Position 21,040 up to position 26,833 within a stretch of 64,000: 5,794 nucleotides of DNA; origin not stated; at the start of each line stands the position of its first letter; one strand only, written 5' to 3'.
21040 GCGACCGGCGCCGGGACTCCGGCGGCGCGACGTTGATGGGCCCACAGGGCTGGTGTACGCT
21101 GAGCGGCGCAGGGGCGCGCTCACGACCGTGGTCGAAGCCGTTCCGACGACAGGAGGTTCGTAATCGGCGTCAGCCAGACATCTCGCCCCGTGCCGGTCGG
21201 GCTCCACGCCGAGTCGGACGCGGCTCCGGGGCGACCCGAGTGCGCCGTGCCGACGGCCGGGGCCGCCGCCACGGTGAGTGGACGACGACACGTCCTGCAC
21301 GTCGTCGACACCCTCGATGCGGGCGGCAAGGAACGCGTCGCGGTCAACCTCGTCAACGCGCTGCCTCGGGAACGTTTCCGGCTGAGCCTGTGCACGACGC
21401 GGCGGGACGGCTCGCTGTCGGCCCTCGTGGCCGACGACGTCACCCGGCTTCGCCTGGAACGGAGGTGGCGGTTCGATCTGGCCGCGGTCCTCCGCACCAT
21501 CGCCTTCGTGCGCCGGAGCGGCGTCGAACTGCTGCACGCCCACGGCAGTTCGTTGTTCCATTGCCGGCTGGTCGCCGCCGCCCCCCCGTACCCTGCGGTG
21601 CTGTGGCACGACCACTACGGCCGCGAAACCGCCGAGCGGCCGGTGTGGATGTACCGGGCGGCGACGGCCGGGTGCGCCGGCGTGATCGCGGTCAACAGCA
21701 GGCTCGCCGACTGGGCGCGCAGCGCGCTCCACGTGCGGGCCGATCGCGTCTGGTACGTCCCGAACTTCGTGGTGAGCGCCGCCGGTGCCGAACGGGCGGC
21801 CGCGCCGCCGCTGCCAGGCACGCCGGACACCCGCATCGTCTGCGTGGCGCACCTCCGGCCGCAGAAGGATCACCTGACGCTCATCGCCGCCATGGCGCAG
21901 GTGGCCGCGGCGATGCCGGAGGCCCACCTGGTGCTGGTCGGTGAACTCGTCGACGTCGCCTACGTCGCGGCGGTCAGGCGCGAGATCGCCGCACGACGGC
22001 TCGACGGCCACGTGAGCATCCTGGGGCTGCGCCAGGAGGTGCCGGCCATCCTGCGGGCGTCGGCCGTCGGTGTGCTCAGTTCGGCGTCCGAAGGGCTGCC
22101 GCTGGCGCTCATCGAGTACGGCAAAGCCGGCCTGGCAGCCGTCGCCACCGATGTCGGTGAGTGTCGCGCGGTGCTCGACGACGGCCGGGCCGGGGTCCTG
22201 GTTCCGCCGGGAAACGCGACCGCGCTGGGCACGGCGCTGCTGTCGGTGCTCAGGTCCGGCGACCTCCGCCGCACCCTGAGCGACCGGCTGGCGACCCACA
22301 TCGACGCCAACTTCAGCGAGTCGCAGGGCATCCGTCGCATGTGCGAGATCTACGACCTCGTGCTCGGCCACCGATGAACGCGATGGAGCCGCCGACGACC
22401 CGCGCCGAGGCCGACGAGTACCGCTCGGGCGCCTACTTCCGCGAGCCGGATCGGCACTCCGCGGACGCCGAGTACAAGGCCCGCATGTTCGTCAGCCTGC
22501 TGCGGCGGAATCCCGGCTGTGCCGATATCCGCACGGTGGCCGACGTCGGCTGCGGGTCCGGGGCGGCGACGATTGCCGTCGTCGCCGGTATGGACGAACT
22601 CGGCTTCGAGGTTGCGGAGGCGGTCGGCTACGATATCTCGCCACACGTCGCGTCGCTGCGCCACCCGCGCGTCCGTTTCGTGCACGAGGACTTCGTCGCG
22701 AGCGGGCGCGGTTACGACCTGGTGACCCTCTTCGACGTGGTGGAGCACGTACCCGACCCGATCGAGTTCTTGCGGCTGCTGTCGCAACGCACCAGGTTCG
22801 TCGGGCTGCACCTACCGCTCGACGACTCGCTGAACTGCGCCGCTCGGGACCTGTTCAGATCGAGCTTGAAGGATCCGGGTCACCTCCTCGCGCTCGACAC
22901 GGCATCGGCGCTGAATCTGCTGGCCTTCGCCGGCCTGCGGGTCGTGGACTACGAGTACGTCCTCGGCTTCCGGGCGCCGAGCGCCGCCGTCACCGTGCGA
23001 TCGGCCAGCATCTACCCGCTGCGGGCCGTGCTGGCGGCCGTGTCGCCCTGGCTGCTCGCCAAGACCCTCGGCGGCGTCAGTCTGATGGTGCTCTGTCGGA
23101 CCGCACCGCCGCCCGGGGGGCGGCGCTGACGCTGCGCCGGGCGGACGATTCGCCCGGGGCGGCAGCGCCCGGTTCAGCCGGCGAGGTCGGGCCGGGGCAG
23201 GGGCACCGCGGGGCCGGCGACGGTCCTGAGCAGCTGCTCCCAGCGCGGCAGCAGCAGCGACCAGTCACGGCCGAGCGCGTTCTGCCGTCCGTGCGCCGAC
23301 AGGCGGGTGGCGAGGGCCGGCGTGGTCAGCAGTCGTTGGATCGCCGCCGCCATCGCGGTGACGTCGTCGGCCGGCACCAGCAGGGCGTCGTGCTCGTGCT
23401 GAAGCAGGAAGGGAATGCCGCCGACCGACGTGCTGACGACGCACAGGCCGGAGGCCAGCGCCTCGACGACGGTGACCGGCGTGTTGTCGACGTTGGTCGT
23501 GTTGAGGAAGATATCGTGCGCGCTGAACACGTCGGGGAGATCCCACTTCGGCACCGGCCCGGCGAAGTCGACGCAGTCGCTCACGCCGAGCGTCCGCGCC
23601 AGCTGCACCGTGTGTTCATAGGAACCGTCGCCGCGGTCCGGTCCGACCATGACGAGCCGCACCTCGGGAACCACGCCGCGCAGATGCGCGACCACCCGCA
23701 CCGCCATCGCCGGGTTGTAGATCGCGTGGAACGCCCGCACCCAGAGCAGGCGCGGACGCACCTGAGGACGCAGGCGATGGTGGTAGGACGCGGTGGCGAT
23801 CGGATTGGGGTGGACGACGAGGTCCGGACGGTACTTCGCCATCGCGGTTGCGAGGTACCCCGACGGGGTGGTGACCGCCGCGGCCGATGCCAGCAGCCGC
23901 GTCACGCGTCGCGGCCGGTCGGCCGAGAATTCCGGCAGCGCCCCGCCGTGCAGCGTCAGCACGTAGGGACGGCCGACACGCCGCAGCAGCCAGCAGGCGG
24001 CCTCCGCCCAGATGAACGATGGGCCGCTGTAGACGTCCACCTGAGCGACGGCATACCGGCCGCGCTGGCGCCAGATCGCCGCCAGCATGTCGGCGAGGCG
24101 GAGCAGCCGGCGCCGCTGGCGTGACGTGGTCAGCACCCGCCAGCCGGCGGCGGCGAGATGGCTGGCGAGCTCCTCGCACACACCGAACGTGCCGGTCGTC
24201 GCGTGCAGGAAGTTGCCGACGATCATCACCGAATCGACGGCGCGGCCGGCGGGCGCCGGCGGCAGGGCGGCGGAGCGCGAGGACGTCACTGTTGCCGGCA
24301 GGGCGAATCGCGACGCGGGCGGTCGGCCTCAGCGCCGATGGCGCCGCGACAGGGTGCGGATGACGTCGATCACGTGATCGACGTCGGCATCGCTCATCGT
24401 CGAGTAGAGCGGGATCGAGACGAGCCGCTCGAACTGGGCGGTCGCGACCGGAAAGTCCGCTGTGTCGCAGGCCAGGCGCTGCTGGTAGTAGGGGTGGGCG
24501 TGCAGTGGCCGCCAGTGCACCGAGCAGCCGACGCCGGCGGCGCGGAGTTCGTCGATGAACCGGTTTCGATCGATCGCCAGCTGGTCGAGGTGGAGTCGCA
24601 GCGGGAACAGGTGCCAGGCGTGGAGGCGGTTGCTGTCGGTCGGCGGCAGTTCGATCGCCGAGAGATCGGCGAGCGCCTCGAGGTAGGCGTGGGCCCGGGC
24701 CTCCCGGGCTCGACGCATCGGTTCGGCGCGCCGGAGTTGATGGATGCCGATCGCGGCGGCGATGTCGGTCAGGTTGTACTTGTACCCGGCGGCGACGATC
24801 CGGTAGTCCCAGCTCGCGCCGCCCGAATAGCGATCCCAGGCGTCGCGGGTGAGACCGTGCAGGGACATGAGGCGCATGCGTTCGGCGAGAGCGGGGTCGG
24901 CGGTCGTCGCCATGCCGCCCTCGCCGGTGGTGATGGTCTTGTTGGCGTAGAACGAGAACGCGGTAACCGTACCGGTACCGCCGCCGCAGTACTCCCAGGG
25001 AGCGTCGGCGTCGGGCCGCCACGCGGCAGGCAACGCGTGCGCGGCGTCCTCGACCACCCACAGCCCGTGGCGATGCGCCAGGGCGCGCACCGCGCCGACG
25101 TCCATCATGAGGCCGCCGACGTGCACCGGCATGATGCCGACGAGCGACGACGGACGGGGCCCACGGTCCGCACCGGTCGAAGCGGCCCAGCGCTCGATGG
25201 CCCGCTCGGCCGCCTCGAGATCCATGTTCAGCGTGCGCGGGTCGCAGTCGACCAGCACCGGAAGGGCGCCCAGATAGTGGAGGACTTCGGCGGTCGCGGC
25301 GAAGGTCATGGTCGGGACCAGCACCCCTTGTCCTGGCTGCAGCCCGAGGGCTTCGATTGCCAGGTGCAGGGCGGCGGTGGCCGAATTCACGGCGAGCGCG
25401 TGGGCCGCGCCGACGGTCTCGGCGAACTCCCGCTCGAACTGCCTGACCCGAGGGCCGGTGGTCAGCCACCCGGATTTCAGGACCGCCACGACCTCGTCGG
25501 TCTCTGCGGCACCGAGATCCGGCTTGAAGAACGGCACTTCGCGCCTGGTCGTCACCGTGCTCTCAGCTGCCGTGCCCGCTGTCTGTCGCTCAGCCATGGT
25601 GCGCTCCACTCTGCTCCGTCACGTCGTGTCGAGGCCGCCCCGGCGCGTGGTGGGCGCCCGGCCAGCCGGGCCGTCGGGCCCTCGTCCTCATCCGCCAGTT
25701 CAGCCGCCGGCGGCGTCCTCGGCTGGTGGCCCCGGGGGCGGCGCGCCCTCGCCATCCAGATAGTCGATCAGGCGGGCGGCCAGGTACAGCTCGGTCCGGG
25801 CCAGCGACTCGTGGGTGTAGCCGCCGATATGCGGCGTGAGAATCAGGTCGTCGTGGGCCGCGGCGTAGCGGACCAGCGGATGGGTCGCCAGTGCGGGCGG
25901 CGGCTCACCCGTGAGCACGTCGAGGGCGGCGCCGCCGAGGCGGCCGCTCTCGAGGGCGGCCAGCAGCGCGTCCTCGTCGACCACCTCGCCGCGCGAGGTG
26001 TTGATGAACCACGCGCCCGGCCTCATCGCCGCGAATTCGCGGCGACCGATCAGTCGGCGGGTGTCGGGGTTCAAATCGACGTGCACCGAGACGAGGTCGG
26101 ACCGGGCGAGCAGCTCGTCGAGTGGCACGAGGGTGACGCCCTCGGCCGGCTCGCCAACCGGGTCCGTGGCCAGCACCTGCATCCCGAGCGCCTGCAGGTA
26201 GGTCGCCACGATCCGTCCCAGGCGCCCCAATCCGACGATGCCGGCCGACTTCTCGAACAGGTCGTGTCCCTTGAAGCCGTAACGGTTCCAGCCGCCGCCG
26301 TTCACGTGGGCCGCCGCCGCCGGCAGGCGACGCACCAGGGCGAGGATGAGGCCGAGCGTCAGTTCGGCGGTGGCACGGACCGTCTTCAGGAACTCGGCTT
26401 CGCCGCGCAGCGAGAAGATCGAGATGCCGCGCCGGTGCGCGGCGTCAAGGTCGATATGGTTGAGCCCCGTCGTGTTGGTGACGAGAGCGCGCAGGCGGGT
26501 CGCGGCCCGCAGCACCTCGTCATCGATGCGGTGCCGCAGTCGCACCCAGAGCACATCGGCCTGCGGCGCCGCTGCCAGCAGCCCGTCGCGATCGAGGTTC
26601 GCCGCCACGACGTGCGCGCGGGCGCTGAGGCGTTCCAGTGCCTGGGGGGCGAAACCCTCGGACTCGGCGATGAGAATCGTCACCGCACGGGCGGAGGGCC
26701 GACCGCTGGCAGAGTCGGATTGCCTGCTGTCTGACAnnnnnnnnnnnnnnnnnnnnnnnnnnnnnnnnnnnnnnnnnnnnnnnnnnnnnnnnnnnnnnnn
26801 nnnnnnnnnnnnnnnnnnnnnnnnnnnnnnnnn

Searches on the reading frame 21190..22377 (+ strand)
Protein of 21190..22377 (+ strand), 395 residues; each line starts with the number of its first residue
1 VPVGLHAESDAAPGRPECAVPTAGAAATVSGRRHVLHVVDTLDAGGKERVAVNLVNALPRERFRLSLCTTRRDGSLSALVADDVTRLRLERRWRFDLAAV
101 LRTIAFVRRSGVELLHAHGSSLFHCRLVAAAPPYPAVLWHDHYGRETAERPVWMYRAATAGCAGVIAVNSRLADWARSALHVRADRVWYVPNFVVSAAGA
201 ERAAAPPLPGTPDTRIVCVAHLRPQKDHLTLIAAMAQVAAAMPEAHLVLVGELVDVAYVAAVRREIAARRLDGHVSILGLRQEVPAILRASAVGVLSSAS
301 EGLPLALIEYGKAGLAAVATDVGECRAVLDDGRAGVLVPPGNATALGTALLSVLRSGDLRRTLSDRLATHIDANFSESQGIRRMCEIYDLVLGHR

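Call 16: search_protein_families(library=pfam, proteins=[window:21190-22377:+], max_evalue=0.001)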
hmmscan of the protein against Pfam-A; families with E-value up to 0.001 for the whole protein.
window:21190-22377:+ (395 aa): 3 families
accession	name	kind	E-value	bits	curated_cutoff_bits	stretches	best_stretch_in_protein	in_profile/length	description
PF13692.12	Glyco_trans_1_4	-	4.5e-25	89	27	1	215-355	3-141/142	Glycosyl transferases group 1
PF00534.26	Glycos_transf_1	-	9.8e-25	87.5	26.4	1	213-364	15-166/172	Glycosyl transferases group 1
PF13439.12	Glyco_transf_4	-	2.1e-14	54.4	28.5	1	45-194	2-166/170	Glycosyltransferase Family 4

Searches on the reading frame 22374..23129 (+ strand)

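Call 16: search_protein_families(library=pfam, proteins=[window:22374-23129:+], max_evalue=0.001)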
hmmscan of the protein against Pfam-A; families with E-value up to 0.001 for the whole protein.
window:22374-23129:+ (251 aa): 5 families
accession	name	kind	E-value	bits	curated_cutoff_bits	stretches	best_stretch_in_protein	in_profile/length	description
PF13489.12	Methyltransf_23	-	2.4e-12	47.3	27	1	49-190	20-161/164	Methyltransferase domain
PF08242.18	Methyltransf_12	-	2.2e-08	35.2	30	1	57-137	2-89/98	Methyltransferase domain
PF13847.12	Methyltransf_31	-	9.1e-06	25.9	27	1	54-139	6-100/145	Methyltransferase domain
PF08241.18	Methyltransf_11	-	1.1e-05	26.5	21.2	1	57-136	2-83/95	Methyltransferase domain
PF13649.12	Methyltransf_25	-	0.00015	22.8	27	1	55-133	1-86/97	Methyltransferase domain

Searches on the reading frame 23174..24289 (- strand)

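Call 16: search_protein_families(library=pfam, proteins=[window:23174-24289:-], max_evalue=0.001)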
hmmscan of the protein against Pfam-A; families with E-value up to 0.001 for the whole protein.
window:23174-24289:- (371 aa): 5 families
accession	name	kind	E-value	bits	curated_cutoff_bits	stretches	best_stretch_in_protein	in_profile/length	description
PF13692.12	Glyco_trans_1_4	-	8.4e-25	88.1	27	1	179-322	2-141/142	Glycosyl transferases group 1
PF00534.26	Glycos_transf_1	-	6.2e-22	78.4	26.4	1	179-336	16-171/172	Glycosyl transferases group 1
PF13524.12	Glyco_trans_1_2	-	1.6e-11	44.8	25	1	208-339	13-130/144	Glycosyl transferase-like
PF13439.12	Glyco_transf_4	-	1.3e-07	32.3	28.5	1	55-166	50-168/170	Glycosyltransferase Family 4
PF13579.12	Glyco_trans_4_4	-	8.3e-05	23.4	29.7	1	47-162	37-157/158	Glycosyl transferase 4-like domain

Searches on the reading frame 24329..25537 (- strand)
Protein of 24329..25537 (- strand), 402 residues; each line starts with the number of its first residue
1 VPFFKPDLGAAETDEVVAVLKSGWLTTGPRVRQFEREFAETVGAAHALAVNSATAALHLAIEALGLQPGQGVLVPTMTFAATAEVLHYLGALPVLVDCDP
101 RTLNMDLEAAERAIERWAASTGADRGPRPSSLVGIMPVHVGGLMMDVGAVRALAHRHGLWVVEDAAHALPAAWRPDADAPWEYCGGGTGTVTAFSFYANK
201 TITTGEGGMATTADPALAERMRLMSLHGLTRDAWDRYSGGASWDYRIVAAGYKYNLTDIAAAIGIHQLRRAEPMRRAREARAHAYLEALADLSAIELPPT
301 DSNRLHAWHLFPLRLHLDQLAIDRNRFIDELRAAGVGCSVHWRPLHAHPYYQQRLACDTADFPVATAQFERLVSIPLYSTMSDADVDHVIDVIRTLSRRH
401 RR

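Call 17: search_protein_families(library=pfam, proteins=[window:24329-25537:-], max_evalue=0.001)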
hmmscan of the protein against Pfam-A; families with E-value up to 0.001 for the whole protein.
window:24329-25537:- (402 aa): 3 families
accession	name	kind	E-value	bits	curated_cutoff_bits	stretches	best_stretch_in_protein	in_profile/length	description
PF01041.23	DegT_DnrJ_EryC1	-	1.5e-113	380.1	19.8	1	8-393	3-359/360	DegT/DnrJ/EryC1/StrS aminotransferase family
PF00155.27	Aminotran_1_2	-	3.6e-07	30.1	19.7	1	32-168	45-189/361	Aminotransferase class I and II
PF01212.27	Beta_elim_lyase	-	1.3e-06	28.4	27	1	29-298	32-274/288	Beta-eliminating lyase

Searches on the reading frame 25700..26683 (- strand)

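Call 17: search_protein_families(library=pfam, proteins=[window:25700-26683:-], max_evalue=0.001)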
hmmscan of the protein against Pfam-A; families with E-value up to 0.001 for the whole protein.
window:25700-26683:- (327 aa): 2 families
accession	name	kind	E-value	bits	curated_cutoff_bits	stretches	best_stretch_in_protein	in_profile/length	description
PF02826.25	2-Hacid_dh_C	-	3.5e-55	186.6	25.1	1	110-287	1-178/178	D-isomer specific 2-hydroxyacid dehydrogenase, NAD binding domain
PF00389.36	2-Hacid_dh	-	2.8e-17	63.1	24.6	1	12-313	8-128/134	D-isomer specific 2-hydroxyacid dehydrogenase, catalytic domain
